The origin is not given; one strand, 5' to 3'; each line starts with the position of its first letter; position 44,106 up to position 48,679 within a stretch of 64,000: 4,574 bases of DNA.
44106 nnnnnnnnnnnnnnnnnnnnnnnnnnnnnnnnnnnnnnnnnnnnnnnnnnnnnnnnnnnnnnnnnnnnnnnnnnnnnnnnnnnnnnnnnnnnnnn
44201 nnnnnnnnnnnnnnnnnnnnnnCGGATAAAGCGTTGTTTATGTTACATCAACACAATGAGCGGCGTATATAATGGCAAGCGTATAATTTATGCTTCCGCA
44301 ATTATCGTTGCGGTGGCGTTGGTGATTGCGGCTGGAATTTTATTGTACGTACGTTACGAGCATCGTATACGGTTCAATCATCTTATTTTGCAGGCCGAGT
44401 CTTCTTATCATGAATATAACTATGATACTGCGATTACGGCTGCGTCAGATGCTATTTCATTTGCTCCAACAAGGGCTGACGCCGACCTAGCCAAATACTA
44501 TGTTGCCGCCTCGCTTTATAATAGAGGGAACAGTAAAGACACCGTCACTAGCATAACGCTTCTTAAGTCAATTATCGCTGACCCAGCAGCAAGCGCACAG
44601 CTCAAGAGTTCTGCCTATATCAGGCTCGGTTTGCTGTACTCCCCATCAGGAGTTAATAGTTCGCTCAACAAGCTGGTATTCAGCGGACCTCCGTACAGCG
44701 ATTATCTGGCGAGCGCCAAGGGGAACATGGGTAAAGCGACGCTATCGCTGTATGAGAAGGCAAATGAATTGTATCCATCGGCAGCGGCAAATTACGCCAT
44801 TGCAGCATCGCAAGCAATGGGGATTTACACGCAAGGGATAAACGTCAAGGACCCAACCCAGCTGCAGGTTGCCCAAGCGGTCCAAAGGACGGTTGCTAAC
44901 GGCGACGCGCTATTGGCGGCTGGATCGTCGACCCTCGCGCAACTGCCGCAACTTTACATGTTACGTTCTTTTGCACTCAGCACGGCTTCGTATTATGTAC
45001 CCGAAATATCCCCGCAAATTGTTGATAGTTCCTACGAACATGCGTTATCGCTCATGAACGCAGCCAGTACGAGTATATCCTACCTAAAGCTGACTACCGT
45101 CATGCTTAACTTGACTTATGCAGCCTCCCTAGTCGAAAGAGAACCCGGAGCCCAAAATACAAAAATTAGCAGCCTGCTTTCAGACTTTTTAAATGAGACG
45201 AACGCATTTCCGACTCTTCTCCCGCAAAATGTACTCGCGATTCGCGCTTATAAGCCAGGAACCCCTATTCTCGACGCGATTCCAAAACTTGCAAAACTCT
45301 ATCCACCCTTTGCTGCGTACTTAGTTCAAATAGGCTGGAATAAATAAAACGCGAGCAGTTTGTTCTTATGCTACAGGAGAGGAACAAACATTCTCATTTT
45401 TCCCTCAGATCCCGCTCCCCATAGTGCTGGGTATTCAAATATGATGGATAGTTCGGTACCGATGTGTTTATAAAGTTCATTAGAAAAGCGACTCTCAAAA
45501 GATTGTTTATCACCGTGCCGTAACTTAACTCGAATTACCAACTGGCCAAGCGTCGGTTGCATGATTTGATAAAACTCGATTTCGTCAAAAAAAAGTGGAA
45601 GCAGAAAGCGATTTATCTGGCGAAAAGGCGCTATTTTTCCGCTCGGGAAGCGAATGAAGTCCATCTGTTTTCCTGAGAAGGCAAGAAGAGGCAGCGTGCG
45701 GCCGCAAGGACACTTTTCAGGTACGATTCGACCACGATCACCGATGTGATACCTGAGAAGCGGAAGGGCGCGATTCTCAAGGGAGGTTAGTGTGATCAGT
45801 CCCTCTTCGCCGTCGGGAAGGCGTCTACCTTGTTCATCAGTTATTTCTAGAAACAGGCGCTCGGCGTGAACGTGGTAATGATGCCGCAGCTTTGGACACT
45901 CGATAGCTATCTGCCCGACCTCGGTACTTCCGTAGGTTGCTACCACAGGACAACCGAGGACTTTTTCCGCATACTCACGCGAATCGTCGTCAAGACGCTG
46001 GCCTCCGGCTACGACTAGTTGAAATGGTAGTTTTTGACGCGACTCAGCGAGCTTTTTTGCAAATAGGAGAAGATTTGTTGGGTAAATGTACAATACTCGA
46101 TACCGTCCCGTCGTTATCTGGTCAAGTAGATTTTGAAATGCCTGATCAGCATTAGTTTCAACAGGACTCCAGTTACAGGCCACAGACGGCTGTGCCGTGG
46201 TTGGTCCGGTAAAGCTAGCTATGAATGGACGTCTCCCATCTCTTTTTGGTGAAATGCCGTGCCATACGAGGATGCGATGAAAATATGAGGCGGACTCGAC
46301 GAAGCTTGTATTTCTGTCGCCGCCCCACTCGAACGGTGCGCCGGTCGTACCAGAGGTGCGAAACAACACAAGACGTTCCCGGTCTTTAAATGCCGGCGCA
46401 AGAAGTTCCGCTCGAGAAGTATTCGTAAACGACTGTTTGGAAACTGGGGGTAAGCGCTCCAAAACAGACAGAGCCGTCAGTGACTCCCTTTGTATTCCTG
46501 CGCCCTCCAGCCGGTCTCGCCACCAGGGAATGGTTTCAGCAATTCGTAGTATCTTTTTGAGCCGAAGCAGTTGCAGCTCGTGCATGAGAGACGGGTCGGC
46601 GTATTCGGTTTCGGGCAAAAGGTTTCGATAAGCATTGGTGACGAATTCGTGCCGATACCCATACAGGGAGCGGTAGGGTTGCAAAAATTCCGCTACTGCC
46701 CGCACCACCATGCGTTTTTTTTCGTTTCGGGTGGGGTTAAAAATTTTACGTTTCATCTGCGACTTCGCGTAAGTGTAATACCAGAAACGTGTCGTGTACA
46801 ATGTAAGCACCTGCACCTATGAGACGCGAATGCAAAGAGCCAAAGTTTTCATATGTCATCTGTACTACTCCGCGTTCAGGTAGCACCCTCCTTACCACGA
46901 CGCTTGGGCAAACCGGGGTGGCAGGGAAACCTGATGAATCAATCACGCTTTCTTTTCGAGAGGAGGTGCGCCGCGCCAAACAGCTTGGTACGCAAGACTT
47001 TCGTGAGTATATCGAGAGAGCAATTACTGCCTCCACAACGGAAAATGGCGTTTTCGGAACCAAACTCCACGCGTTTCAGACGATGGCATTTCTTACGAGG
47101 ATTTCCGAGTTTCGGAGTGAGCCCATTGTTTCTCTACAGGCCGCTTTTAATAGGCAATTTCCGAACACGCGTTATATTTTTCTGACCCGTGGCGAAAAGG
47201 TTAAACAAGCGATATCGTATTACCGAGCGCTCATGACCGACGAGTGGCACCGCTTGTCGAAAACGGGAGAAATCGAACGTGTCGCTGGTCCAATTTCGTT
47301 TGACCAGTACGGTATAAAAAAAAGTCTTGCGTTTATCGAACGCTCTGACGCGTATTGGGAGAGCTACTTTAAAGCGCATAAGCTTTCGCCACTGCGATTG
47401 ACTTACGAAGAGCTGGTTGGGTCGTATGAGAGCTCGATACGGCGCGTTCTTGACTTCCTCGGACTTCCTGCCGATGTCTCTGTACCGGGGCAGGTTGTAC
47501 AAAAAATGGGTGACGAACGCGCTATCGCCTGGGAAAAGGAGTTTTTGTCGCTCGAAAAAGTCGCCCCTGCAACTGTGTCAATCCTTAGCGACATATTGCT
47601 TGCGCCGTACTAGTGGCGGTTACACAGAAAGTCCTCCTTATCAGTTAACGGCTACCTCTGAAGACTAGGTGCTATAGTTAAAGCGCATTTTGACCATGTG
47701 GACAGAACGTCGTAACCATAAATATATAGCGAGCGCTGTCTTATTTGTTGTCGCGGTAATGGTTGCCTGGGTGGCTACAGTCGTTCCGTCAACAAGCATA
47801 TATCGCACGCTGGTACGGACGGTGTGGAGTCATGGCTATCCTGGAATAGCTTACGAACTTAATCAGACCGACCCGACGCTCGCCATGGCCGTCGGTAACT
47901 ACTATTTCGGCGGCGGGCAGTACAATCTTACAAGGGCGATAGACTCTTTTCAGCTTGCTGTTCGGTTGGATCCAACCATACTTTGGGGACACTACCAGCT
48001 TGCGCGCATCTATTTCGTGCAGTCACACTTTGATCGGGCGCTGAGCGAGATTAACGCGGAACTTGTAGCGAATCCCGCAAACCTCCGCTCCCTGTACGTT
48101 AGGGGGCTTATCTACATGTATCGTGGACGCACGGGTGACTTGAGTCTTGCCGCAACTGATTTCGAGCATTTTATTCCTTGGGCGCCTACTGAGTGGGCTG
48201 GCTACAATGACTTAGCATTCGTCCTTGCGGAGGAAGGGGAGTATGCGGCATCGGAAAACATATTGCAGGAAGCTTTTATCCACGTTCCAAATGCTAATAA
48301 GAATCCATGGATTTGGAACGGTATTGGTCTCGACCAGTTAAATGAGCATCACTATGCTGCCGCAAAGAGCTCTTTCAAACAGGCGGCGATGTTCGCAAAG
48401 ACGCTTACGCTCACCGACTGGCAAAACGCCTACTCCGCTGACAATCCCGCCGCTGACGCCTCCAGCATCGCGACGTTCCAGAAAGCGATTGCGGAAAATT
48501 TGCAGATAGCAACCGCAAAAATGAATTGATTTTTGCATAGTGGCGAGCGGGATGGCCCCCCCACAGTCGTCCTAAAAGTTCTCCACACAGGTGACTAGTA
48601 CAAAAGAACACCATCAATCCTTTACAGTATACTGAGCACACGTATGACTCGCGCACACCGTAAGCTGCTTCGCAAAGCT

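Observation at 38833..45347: Candidate azol(in)e-type RiPP cluster: ycaO / SagB-dehydrogenase / 2OG-oxygenase / PaaK-like operon divergent from a Cys/Ser/Thr-rich precursor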

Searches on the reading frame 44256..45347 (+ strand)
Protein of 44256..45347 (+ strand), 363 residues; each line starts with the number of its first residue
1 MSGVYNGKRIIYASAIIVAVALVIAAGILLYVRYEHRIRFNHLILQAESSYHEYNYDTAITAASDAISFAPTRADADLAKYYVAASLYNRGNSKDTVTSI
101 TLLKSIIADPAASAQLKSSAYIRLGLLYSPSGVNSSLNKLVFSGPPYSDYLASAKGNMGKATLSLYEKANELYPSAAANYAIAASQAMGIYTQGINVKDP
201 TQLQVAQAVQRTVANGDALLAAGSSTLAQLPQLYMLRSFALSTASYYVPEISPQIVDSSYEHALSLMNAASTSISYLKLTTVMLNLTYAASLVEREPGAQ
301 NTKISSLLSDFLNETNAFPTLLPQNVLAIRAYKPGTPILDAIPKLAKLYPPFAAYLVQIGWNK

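Call 3: search_protein_families(library=pfam, proteins=[window:44256-45347:+], max_evalue=0.01)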
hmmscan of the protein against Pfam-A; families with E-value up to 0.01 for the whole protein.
window:44256-45347:+ (363 aa): 0 families

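Call 4: search_protein_families(library=ncbifam, proteins=[window:44256-45347:+], max_evalue=0.01)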
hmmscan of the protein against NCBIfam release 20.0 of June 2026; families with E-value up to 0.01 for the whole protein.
window:44256-45347:+ (363 aa): 0 families

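Call 38: search_solved_structures(query=A2, max_evalue=1)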
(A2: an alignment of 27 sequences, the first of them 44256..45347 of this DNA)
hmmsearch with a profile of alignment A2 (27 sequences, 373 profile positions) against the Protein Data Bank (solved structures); distinct sequences matched with E-value up to 1: 72 (the best 60 are shown).
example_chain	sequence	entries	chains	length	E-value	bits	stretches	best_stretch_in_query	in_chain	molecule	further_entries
9qhb_A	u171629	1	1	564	1.2e-25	94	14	56-115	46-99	Engineered tetratricopeptide repeat protein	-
8bu0_A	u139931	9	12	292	5.3e-15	58.9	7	55-117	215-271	Consensus tetratricopeptide repeat protein | Crystal structure of an 8-repeat consensus TPR superhelix with Zinc. | Monomer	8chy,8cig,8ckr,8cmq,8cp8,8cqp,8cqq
9qhc_A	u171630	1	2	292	1.9e-14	57.1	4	55-115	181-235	Engineered tetratricopeptide repeat protein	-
2fo7_A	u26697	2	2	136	1.6e-08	37.6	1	55-114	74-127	SYNTHETIC CONSENSUS TPR PROTEIN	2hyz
8ch0_A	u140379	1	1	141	1.9e-08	37.4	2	55-113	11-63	Consensus tetratricopeptide repeat protein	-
3kd7_A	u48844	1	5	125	5.4e-07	32.6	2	58-116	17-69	CTPR390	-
7obi_A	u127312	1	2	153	8.3e-07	32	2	58-138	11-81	CTPR-rv4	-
1na0_A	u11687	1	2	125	9.1e-07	31.9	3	55-114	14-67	designed protein CTPR3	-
9dzw_A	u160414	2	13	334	4.2e-06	29.7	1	7-110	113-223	CalC6_3 with DHR extension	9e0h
9gzg_A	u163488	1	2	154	4.2e-06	29.7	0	57-87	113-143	Engineered CTPR protein with glutamic acids for conductivity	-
3ieg_A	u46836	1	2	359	4.3e-06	29.6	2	54-117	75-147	DnaJ homolog subfamily C member 3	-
2y4t_A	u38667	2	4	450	4.7e-06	29.5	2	42-119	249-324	DNAJ HOMOLOG SUBFAMILY C MEMBER 3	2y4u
8glv_Lf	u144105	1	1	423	8.2e-06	28.7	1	42-118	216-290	Subunit of axonemal inner dynein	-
2wqh_A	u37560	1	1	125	1.5e-05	27.9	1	54-87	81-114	CTPR3Y3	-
6vl6_A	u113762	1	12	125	2.8e-05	27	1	54-116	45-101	T33_dn2A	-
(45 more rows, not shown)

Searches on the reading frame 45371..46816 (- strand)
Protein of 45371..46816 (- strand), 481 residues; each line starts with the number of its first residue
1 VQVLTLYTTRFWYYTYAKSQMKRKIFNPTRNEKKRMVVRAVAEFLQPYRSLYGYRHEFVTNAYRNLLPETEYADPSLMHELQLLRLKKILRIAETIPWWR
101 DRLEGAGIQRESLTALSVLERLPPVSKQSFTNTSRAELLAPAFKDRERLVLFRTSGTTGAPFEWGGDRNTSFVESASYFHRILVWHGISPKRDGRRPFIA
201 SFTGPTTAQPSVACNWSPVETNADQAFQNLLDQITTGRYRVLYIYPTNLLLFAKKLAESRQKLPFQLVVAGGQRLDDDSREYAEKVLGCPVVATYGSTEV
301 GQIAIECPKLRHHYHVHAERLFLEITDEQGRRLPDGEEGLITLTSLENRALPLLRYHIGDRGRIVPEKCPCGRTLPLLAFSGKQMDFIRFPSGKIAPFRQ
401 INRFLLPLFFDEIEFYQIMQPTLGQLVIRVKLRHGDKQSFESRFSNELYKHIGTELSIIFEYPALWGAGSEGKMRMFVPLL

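Call 3: search_protein_families(library=pfam, proteins=[window:45371-46816:-], max_evalue=0.01)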
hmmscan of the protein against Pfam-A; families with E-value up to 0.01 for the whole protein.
window:45371-46816:- (481 aa): 1 family
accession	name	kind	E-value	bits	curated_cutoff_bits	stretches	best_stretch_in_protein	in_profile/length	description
PF00501.34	AMP-binding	-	1.2e-08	34.7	29.9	1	227-342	245-373/384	AMP-binding enzyme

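Call 4: search_protein_families(library=ncbifam, proteins=[window:45371-46816:-], max_evalue=0.01)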
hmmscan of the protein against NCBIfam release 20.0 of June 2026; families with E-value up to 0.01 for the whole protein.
window:45371-46816:- (481 aa): 10 families
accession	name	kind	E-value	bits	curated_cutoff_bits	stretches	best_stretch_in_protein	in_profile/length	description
NF045666.1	DVU1553_fam_AMP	equivalog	2e-38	132.3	300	2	221-379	165-325/331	DVU_1553 family AMP-dependent CoA ligase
NF041878.1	paak_haloarch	equivalog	2e-28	99.2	700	1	70-376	5-316/427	phenylacetate--CoA ligase PaaK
NF053551.1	FlxY_rubin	equivalog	8.2e-22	77.5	520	1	291-445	230-384/424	flexirubin biosynthesis putative acyl-CoA ligase FlxY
TIGR02155.1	PA_CoA_ligase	equivalog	2.7e-19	69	646.3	2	254-388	186-321/422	phenylacetate--CoA ligase PaaK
NF041217.1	BagE_FevW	exception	6.4e-17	61.6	800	1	268-382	198-309/424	bagremycin/ferroverdin synthetase BagE/FevW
TIGR03335.1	F390_ftsA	equivalog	2.4e-14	52.9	458.7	1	267-374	208-319/445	coenzyme F390 synthetase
NF004837.0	PRK06187.1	subfamily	7.9e-06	24.4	476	1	226-312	248-335/531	long-chain-fatty-acid--CoA ligase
TIGR02304.1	aden_form_hyp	equivalog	0.00013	21.1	251.9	1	229-455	178-400/430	F390 synthetase-related protein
TIGR01733.1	AA-adenyl-dom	subfamily_domain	0.0008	18.3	317.4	0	218-304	192-277/409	amino acid adenylation domain-containing protein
NF004229.0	PRK05677.1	subfamily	0.0052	15.3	879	1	261-341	321-407/563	long-chain-fatty-acid--CoA ligase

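Call 40: search_solved_structures(query=window:45371-46816:-, max_evalue=0.001)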
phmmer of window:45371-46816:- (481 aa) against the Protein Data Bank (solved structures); distinct sequences matched with E-value up to 0.001: 8.
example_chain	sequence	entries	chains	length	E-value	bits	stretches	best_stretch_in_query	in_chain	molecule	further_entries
4r1l_A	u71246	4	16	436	1.1e-24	90.2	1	71-406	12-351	Phenylacetate-coenzyme A ligase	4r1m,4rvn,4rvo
9s3l_A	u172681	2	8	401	1.5e-18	70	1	84-403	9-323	Phenylacetate-CoA ligase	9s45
6wuq_A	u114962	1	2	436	2.6e-18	69.2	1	71-384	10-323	AjiA1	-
6siw_B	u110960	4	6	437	4.2e-16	61.9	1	71-391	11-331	PaaK-like ligase (AMP-dependent synthetase and ligase) | AMP-dependent synthetase and ligase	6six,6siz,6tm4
6siw_A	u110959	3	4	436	4.5e-16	61.8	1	71-391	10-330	PaaK-like ligase (AMP-dependent synthetase and ligase) | AMP-dependent synthetase and ligase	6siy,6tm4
2y27_A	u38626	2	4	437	2.6e-14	56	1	72-387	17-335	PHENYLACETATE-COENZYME A LIGASE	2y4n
2y4o_A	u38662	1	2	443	7.9e-13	51.1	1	71-432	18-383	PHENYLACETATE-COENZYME A LIGASE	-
6hdw_A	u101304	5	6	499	7.3e-08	34.8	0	321-379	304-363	2-hydroxyisobutyryl-CoA synthetase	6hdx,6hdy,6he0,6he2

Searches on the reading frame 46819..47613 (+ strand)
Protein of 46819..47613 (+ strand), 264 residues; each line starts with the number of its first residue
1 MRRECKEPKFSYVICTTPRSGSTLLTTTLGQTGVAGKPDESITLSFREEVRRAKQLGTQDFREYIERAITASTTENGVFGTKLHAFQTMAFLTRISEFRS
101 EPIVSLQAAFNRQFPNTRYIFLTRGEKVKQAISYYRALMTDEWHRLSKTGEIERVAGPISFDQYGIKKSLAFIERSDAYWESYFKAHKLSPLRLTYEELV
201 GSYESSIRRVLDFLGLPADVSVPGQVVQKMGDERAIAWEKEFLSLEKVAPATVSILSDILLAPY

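Call 3: search_protein_families(library=pfam, proteins=[window:46819-47613:+], max_evalue=0.01)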
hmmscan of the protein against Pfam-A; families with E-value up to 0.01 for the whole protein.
window:46819-47613:+ (264 aa): 3 families
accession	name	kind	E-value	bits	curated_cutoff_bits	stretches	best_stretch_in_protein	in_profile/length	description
PF09037.16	Sulphotransf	-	7.1e-38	130.9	22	1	11-241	1-240/244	Stf0 sulphotransferase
PF13469.12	Sulfotransfer_3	-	3.5e-11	44.2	27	1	14-218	4-214/216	Sulfotransferase family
PF00685.33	Sulfotransfer_1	-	1.1e-07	32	22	1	13-222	5-187/255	Sulfotransferase domain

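Call 4: search_protein_families(library=ncbifam, proteins=[window:46819-47613:+], max_evalue=0.01)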
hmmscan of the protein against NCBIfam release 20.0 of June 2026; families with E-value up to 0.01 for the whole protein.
window:46819-47613:+ (264 aa): 1 family
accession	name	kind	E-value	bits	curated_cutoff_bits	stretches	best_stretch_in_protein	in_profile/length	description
NF047724.1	TrhSuTaseStf0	equivalog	1.8e-31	109.4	400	2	58-242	70-250/261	trehalose 2-sulfotransferase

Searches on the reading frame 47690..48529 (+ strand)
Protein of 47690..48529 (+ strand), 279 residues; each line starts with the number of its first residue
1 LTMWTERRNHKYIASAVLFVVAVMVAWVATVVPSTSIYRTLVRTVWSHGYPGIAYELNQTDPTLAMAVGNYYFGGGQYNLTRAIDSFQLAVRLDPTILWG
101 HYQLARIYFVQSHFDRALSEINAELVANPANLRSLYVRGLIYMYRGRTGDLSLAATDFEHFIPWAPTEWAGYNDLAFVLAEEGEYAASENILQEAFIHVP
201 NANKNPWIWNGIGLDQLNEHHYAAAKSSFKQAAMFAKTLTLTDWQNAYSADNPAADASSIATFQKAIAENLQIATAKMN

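Call 3: search_protein_families(library=pfam, proteins=[window:47690-48529:+], max_evalue=0.01)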
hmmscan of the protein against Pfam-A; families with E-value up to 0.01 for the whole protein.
window:47690-48529:+ (279 aa): 10 families
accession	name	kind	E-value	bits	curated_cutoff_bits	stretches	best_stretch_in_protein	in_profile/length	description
PF07719.23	TPR_2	-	5.6e-10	39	27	0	100-129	3-32/34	Tetratricopeptide repeat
PF13371.12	TPR_9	-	5.5e-07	29.9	35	1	105-166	2-60/73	Tetratricopeptide repeat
PF13431.12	TPR_17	-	9.7e-07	29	24.4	0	87-118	2-33/34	Tetratricopeptide repeat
PF00515.34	TPR_1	-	1.1e-06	28.6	27.8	0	80-96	17-33/34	Tetratricopeptide repeat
PF14559.12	TPR_19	-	6.4e-05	23.6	25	0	79-123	6-50/68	Tetratricopeptide repeat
PF13428.12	TPR_14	-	0.00016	22.5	23.5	0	99-135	2-38/44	Tetratricopeptide repeat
PF24575.1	TPR_Slam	-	0.0017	19.2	35.2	0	77-117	60-100/104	Surface lipoprotein assembly modifier, N-terminal TPR repeats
PF13424.12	TPR_12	-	0.0027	18.3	30.1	0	172-232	6-71/77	Tetratricopeptide repeat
PF13181.12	TPR_8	-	0.0042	17.6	25.7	0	79-96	16-33/34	Tetratricopeptide repeat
PF13432.12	TPR_16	-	0.0063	17.4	32.7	1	102-147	1-46/65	Tetratricopeptide repeat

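Call 4: search_protein_families(library=ncbifam, proteins=[window:47690-48529:+], max_evalue=0.01)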
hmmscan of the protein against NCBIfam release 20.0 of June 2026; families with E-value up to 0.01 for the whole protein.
window:47690-48529:+ (279 aa): 7 families
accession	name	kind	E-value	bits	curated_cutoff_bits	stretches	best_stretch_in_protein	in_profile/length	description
TIGR02917.1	PEP_TPR_lipo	equivalog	2.8e-07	28.8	312.2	1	78-206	139-264/899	XrtA/PEP-CTERM system TPR-repeat protein PrsT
TIGR02521.1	type_IV_pilW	equivalog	2e-06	27.6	154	1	102-234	35-163/234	type IV pilus biogenesis/stability protein PilW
NF040959.1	MamA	equivalog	5.8e-06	25.9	200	1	60-188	69-192/204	magnetosome protein MamA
TIGR04510.1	mod_pep_cyc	subfamily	6.4e-06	25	400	1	66-263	402-593/814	putative peptide modification system cyclase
NF033920.0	C39_PA2778_fam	equivalog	0.00027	20.4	150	0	148-196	203-251/255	PA2778 family cysteine peptidase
NF008391.2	PRK11189.1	equivalog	0.00035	20.1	250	1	86-270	87-267/297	lipoprotein NlpI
NF002725.1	PRK02603.1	equivalog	0.0023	18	143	0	100-169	74-143/173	photosystem I assembly protein Ycf3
